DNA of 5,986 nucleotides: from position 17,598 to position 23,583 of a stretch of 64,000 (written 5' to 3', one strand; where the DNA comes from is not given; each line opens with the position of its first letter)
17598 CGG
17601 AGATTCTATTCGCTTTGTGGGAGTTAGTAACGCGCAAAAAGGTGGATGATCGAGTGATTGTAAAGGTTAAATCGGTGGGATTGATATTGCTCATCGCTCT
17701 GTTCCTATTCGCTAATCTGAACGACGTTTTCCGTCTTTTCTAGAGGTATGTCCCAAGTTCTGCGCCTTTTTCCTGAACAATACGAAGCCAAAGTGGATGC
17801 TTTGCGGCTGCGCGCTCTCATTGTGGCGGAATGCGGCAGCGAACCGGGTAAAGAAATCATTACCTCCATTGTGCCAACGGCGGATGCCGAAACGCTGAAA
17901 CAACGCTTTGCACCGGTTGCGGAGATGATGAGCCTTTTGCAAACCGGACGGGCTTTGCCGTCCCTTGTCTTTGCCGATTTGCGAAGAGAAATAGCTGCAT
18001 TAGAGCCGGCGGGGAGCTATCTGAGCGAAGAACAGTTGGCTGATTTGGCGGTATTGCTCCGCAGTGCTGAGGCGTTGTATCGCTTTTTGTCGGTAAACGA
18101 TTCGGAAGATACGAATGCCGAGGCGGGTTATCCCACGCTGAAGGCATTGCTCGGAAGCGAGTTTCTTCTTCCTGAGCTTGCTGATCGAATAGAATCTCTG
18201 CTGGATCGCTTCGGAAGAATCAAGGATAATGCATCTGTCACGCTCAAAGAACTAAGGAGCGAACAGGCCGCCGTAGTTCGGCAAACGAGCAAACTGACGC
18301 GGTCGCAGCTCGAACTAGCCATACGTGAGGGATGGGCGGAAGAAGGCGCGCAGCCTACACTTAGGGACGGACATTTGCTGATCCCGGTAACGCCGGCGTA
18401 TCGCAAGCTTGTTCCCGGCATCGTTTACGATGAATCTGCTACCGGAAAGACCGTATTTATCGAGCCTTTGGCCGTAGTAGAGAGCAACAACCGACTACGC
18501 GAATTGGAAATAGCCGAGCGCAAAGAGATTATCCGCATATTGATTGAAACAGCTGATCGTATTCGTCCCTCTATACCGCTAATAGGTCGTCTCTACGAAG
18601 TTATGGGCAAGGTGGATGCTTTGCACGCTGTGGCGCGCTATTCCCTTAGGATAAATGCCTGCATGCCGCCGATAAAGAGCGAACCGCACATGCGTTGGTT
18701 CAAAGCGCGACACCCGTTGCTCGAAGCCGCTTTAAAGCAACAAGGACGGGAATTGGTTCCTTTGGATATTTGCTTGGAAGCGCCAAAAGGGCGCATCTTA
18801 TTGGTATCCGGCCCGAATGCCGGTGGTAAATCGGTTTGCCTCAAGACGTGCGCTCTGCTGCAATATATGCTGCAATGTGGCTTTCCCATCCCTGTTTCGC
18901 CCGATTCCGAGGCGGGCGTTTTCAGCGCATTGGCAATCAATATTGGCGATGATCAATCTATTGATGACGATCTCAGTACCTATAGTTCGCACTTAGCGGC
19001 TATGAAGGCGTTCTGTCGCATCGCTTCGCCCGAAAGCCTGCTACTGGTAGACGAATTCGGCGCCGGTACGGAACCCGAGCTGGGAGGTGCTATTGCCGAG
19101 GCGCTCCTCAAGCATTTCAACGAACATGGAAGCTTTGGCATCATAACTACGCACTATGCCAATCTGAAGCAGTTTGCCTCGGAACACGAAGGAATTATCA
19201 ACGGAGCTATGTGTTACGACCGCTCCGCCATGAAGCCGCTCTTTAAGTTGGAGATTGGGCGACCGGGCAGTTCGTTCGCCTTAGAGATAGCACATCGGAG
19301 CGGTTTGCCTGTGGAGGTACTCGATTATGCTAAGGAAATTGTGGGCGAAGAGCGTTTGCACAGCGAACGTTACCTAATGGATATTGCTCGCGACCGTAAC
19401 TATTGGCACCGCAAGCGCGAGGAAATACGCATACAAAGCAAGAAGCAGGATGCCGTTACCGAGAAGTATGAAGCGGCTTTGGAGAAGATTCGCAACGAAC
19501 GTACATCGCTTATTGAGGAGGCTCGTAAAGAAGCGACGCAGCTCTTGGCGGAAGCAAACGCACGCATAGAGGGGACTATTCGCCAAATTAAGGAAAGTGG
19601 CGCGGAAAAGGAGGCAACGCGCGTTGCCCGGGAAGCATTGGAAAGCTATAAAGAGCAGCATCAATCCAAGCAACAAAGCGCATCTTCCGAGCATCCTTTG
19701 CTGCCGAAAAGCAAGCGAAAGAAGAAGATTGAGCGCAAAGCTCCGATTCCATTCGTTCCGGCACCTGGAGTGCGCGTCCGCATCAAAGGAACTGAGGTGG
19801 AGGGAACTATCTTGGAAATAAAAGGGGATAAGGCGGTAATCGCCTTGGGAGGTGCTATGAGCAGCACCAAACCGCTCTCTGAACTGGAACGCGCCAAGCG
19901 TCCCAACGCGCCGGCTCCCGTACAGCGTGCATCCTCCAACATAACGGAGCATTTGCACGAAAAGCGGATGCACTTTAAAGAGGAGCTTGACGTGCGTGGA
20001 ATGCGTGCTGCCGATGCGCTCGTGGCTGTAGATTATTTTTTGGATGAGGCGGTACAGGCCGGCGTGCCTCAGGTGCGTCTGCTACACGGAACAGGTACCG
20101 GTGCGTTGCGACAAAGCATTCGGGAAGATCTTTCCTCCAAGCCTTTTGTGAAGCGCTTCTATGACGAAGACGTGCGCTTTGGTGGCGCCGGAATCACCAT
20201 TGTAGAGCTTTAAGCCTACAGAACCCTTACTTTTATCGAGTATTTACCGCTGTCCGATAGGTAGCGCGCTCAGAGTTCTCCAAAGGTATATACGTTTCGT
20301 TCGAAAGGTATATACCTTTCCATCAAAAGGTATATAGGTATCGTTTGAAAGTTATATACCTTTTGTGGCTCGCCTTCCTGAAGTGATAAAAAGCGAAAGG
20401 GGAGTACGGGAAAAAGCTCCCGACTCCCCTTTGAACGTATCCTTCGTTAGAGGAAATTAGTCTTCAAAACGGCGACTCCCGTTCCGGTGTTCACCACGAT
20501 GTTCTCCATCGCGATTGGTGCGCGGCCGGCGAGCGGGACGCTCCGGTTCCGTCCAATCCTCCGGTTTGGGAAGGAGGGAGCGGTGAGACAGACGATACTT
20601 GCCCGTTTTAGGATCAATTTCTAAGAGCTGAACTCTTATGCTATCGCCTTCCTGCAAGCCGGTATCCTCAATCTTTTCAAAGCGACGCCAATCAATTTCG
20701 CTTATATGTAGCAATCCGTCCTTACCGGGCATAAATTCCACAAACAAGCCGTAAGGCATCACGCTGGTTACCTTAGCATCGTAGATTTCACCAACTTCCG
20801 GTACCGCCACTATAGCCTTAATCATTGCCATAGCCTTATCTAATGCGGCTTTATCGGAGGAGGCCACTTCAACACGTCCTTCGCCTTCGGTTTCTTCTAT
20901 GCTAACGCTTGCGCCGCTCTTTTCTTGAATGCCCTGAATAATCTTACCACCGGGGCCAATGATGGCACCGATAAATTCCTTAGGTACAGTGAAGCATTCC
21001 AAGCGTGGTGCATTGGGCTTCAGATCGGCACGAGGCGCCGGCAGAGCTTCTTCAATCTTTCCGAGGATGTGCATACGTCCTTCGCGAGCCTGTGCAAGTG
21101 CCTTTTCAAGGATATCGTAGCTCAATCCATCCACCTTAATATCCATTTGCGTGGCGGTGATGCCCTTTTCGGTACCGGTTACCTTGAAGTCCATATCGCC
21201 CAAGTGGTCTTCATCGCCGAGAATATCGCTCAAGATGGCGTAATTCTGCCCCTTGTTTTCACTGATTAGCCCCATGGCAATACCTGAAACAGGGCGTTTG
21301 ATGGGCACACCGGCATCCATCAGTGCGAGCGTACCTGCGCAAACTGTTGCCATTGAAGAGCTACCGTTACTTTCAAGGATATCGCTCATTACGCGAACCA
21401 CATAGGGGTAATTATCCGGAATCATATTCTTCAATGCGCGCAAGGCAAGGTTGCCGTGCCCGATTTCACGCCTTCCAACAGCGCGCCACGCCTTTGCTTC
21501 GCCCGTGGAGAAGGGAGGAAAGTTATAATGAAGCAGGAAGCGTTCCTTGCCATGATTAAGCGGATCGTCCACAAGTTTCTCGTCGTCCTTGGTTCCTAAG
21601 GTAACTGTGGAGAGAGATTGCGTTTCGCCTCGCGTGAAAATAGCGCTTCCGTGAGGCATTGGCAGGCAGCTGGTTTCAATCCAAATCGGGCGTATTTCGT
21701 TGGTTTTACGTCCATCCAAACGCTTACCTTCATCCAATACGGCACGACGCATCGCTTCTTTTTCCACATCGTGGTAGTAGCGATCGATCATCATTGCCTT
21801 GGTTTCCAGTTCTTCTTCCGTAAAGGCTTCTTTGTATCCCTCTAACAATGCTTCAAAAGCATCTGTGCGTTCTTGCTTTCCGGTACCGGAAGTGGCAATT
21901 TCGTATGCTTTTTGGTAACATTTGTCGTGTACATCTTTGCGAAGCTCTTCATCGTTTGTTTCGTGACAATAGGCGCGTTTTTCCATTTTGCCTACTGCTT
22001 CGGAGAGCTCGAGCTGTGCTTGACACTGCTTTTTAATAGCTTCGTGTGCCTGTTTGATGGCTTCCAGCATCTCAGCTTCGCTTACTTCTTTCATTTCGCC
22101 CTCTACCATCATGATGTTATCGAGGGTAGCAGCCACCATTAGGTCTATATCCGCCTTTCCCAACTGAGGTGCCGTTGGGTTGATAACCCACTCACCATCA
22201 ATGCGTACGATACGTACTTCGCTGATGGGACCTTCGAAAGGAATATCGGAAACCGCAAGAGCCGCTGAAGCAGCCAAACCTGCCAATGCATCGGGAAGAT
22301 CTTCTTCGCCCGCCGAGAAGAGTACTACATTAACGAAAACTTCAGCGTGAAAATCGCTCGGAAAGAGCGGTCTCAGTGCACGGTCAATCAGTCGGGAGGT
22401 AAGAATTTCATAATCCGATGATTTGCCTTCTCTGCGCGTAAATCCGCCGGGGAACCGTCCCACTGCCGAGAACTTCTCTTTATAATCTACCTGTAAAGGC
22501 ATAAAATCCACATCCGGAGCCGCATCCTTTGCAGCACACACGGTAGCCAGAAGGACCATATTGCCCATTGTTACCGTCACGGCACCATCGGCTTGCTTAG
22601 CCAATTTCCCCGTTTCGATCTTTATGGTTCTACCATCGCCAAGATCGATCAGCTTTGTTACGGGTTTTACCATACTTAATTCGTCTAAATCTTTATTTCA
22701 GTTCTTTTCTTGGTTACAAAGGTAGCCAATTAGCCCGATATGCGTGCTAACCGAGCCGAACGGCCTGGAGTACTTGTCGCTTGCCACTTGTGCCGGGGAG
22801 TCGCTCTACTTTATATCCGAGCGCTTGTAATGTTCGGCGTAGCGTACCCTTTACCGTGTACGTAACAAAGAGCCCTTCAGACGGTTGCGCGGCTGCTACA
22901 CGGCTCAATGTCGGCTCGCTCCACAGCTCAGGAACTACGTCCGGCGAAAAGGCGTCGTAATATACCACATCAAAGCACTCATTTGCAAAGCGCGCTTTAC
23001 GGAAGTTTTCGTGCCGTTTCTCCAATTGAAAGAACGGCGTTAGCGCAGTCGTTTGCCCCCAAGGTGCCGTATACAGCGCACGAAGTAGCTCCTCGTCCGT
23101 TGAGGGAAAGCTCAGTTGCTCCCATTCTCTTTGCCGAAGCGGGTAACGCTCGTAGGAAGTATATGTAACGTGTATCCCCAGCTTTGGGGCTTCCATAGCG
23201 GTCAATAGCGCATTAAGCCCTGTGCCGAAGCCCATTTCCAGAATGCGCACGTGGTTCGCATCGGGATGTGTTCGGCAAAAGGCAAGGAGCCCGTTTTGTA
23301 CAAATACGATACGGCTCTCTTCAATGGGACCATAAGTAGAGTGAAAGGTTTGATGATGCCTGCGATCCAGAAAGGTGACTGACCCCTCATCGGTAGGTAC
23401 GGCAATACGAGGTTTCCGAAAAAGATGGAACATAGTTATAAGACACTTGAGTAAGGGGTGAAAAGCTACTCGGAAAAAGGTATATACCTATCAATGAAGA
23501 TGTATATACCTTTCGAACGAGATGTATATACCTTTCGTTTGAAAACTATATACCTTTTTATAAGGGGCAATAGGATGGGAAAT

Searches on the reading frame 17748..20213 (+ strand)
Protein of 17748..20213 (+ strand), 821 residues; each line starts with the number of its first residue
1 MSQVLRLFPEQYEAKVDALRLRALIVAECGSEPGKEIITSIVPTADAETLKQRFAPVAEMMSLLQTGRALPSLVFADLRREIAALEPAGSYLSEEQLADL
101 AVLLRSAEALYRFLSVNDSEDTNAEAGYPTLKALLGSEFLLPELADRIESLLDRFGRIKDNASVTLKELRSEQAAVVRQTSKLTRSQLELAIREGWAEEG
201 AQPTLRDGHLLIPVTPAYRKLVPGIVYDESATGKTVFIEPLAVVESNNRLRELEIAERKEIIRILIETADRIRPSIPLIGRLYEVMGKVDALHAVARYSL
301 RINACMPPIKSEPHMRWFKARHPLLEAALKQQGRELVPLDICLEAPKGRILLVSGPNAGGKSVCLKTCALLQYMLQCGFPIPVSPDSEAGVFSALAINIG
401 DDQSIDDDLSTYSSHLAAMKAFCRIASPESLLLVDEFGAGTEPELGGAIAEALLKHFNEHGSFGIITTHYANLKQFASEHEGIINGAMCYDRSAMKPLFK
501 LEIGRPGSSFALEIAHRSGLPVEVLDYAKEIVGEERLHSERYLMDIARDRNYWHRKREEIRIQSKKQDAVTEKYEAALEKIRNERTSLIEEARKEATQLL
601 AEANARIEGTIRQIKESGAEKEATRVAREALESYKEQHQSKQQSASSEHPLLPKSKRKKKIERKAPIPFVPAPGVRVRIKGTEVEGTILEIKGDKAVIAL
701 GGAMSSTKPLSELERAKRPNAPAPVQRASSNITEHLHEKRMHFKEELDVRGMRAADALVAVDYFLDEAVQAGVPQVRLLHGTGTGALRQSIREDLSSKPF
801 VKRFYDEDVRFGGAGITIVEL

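Call 62: search_protein_families(library=pfam, proteins=[window:17748-20213:+], max_evalue=0.0001)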
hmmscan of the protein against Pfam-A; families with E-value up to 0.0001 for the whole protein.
window:17748-20213:+ (821 aa): 3 families
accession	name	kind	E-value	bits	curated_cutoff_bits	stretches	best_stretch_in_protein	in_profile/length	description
PF00488.27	MutS_V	-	6.3e-25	88.7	30.2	1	352-532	2-184/188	MutS domain V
PF01713.27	Smr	-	2.6e-21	76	25.7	1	747-821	1-76/77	Smr domain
PF20297.4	MSSS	-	3.8e-05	23.7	26.8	1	673-702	1-32/42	MutS2 and Smr-associated SH3 domain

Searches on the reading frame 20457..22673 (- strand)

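Call 62: search_protein_families(library=pfam, proteins=[window:20457-22673:-], max_evalue=0.0001)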
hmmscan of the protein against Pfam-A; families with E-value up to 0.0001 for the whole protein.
window:20457-22673:- (738 aa): 5 families
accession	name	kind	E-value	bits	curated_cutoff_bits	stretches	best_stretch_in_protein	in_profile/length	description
PF01138.27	RNase_PH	-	1.7e-54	184.2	25.5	2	14-145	2-130/130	3' exoribonuclease family, domain 1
PF03725.20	RNase_PH_C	-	1e-22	80.3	20.8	2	148-212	1-67/67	3' exoribonuclease family, domain 2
PF00575.29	S1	-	5.2e-17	62.4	22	1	625-698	2-74/74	S1 RNA binding domain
PF00013.35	KH_1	-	3.2e-13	49.7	21.5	1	561-619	4-65/66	KH domain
PF03726.19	PNPase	-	1.8e-10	41.6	24.6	1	244-323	2-81/81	Polyribonucleotide nucleotidyltransferase, RNA binding domain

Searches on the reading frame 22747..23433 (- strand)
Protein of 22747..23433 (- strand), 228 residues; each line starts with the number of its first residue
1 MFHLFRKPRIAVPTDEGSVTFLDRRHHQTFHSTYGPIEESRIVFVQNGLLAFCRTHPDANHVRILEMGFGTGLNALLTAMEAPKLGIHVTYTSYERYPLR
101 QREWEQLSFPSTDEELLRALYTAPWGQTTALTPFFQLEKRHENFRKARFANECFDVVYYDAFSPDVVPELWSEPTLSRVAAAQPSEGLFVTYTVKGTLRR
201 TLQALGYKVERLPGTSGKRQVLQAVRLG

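Call 63: search_protein_families(library=pfam, proteins=[window:22747-23433:-], max_evalue=0.0001)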
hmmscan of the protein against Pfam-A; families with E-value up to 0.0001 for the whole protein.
window:22747-23433:- (228 aa): 1 family
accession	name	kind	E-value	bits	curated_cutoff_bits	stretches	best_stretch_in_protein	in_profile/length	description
PF05430.17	Methyltransf_30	-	2.6e-18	66.6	22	1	152-225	49-122/124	S-adenosyl-L-methionine-dependent methyltransferase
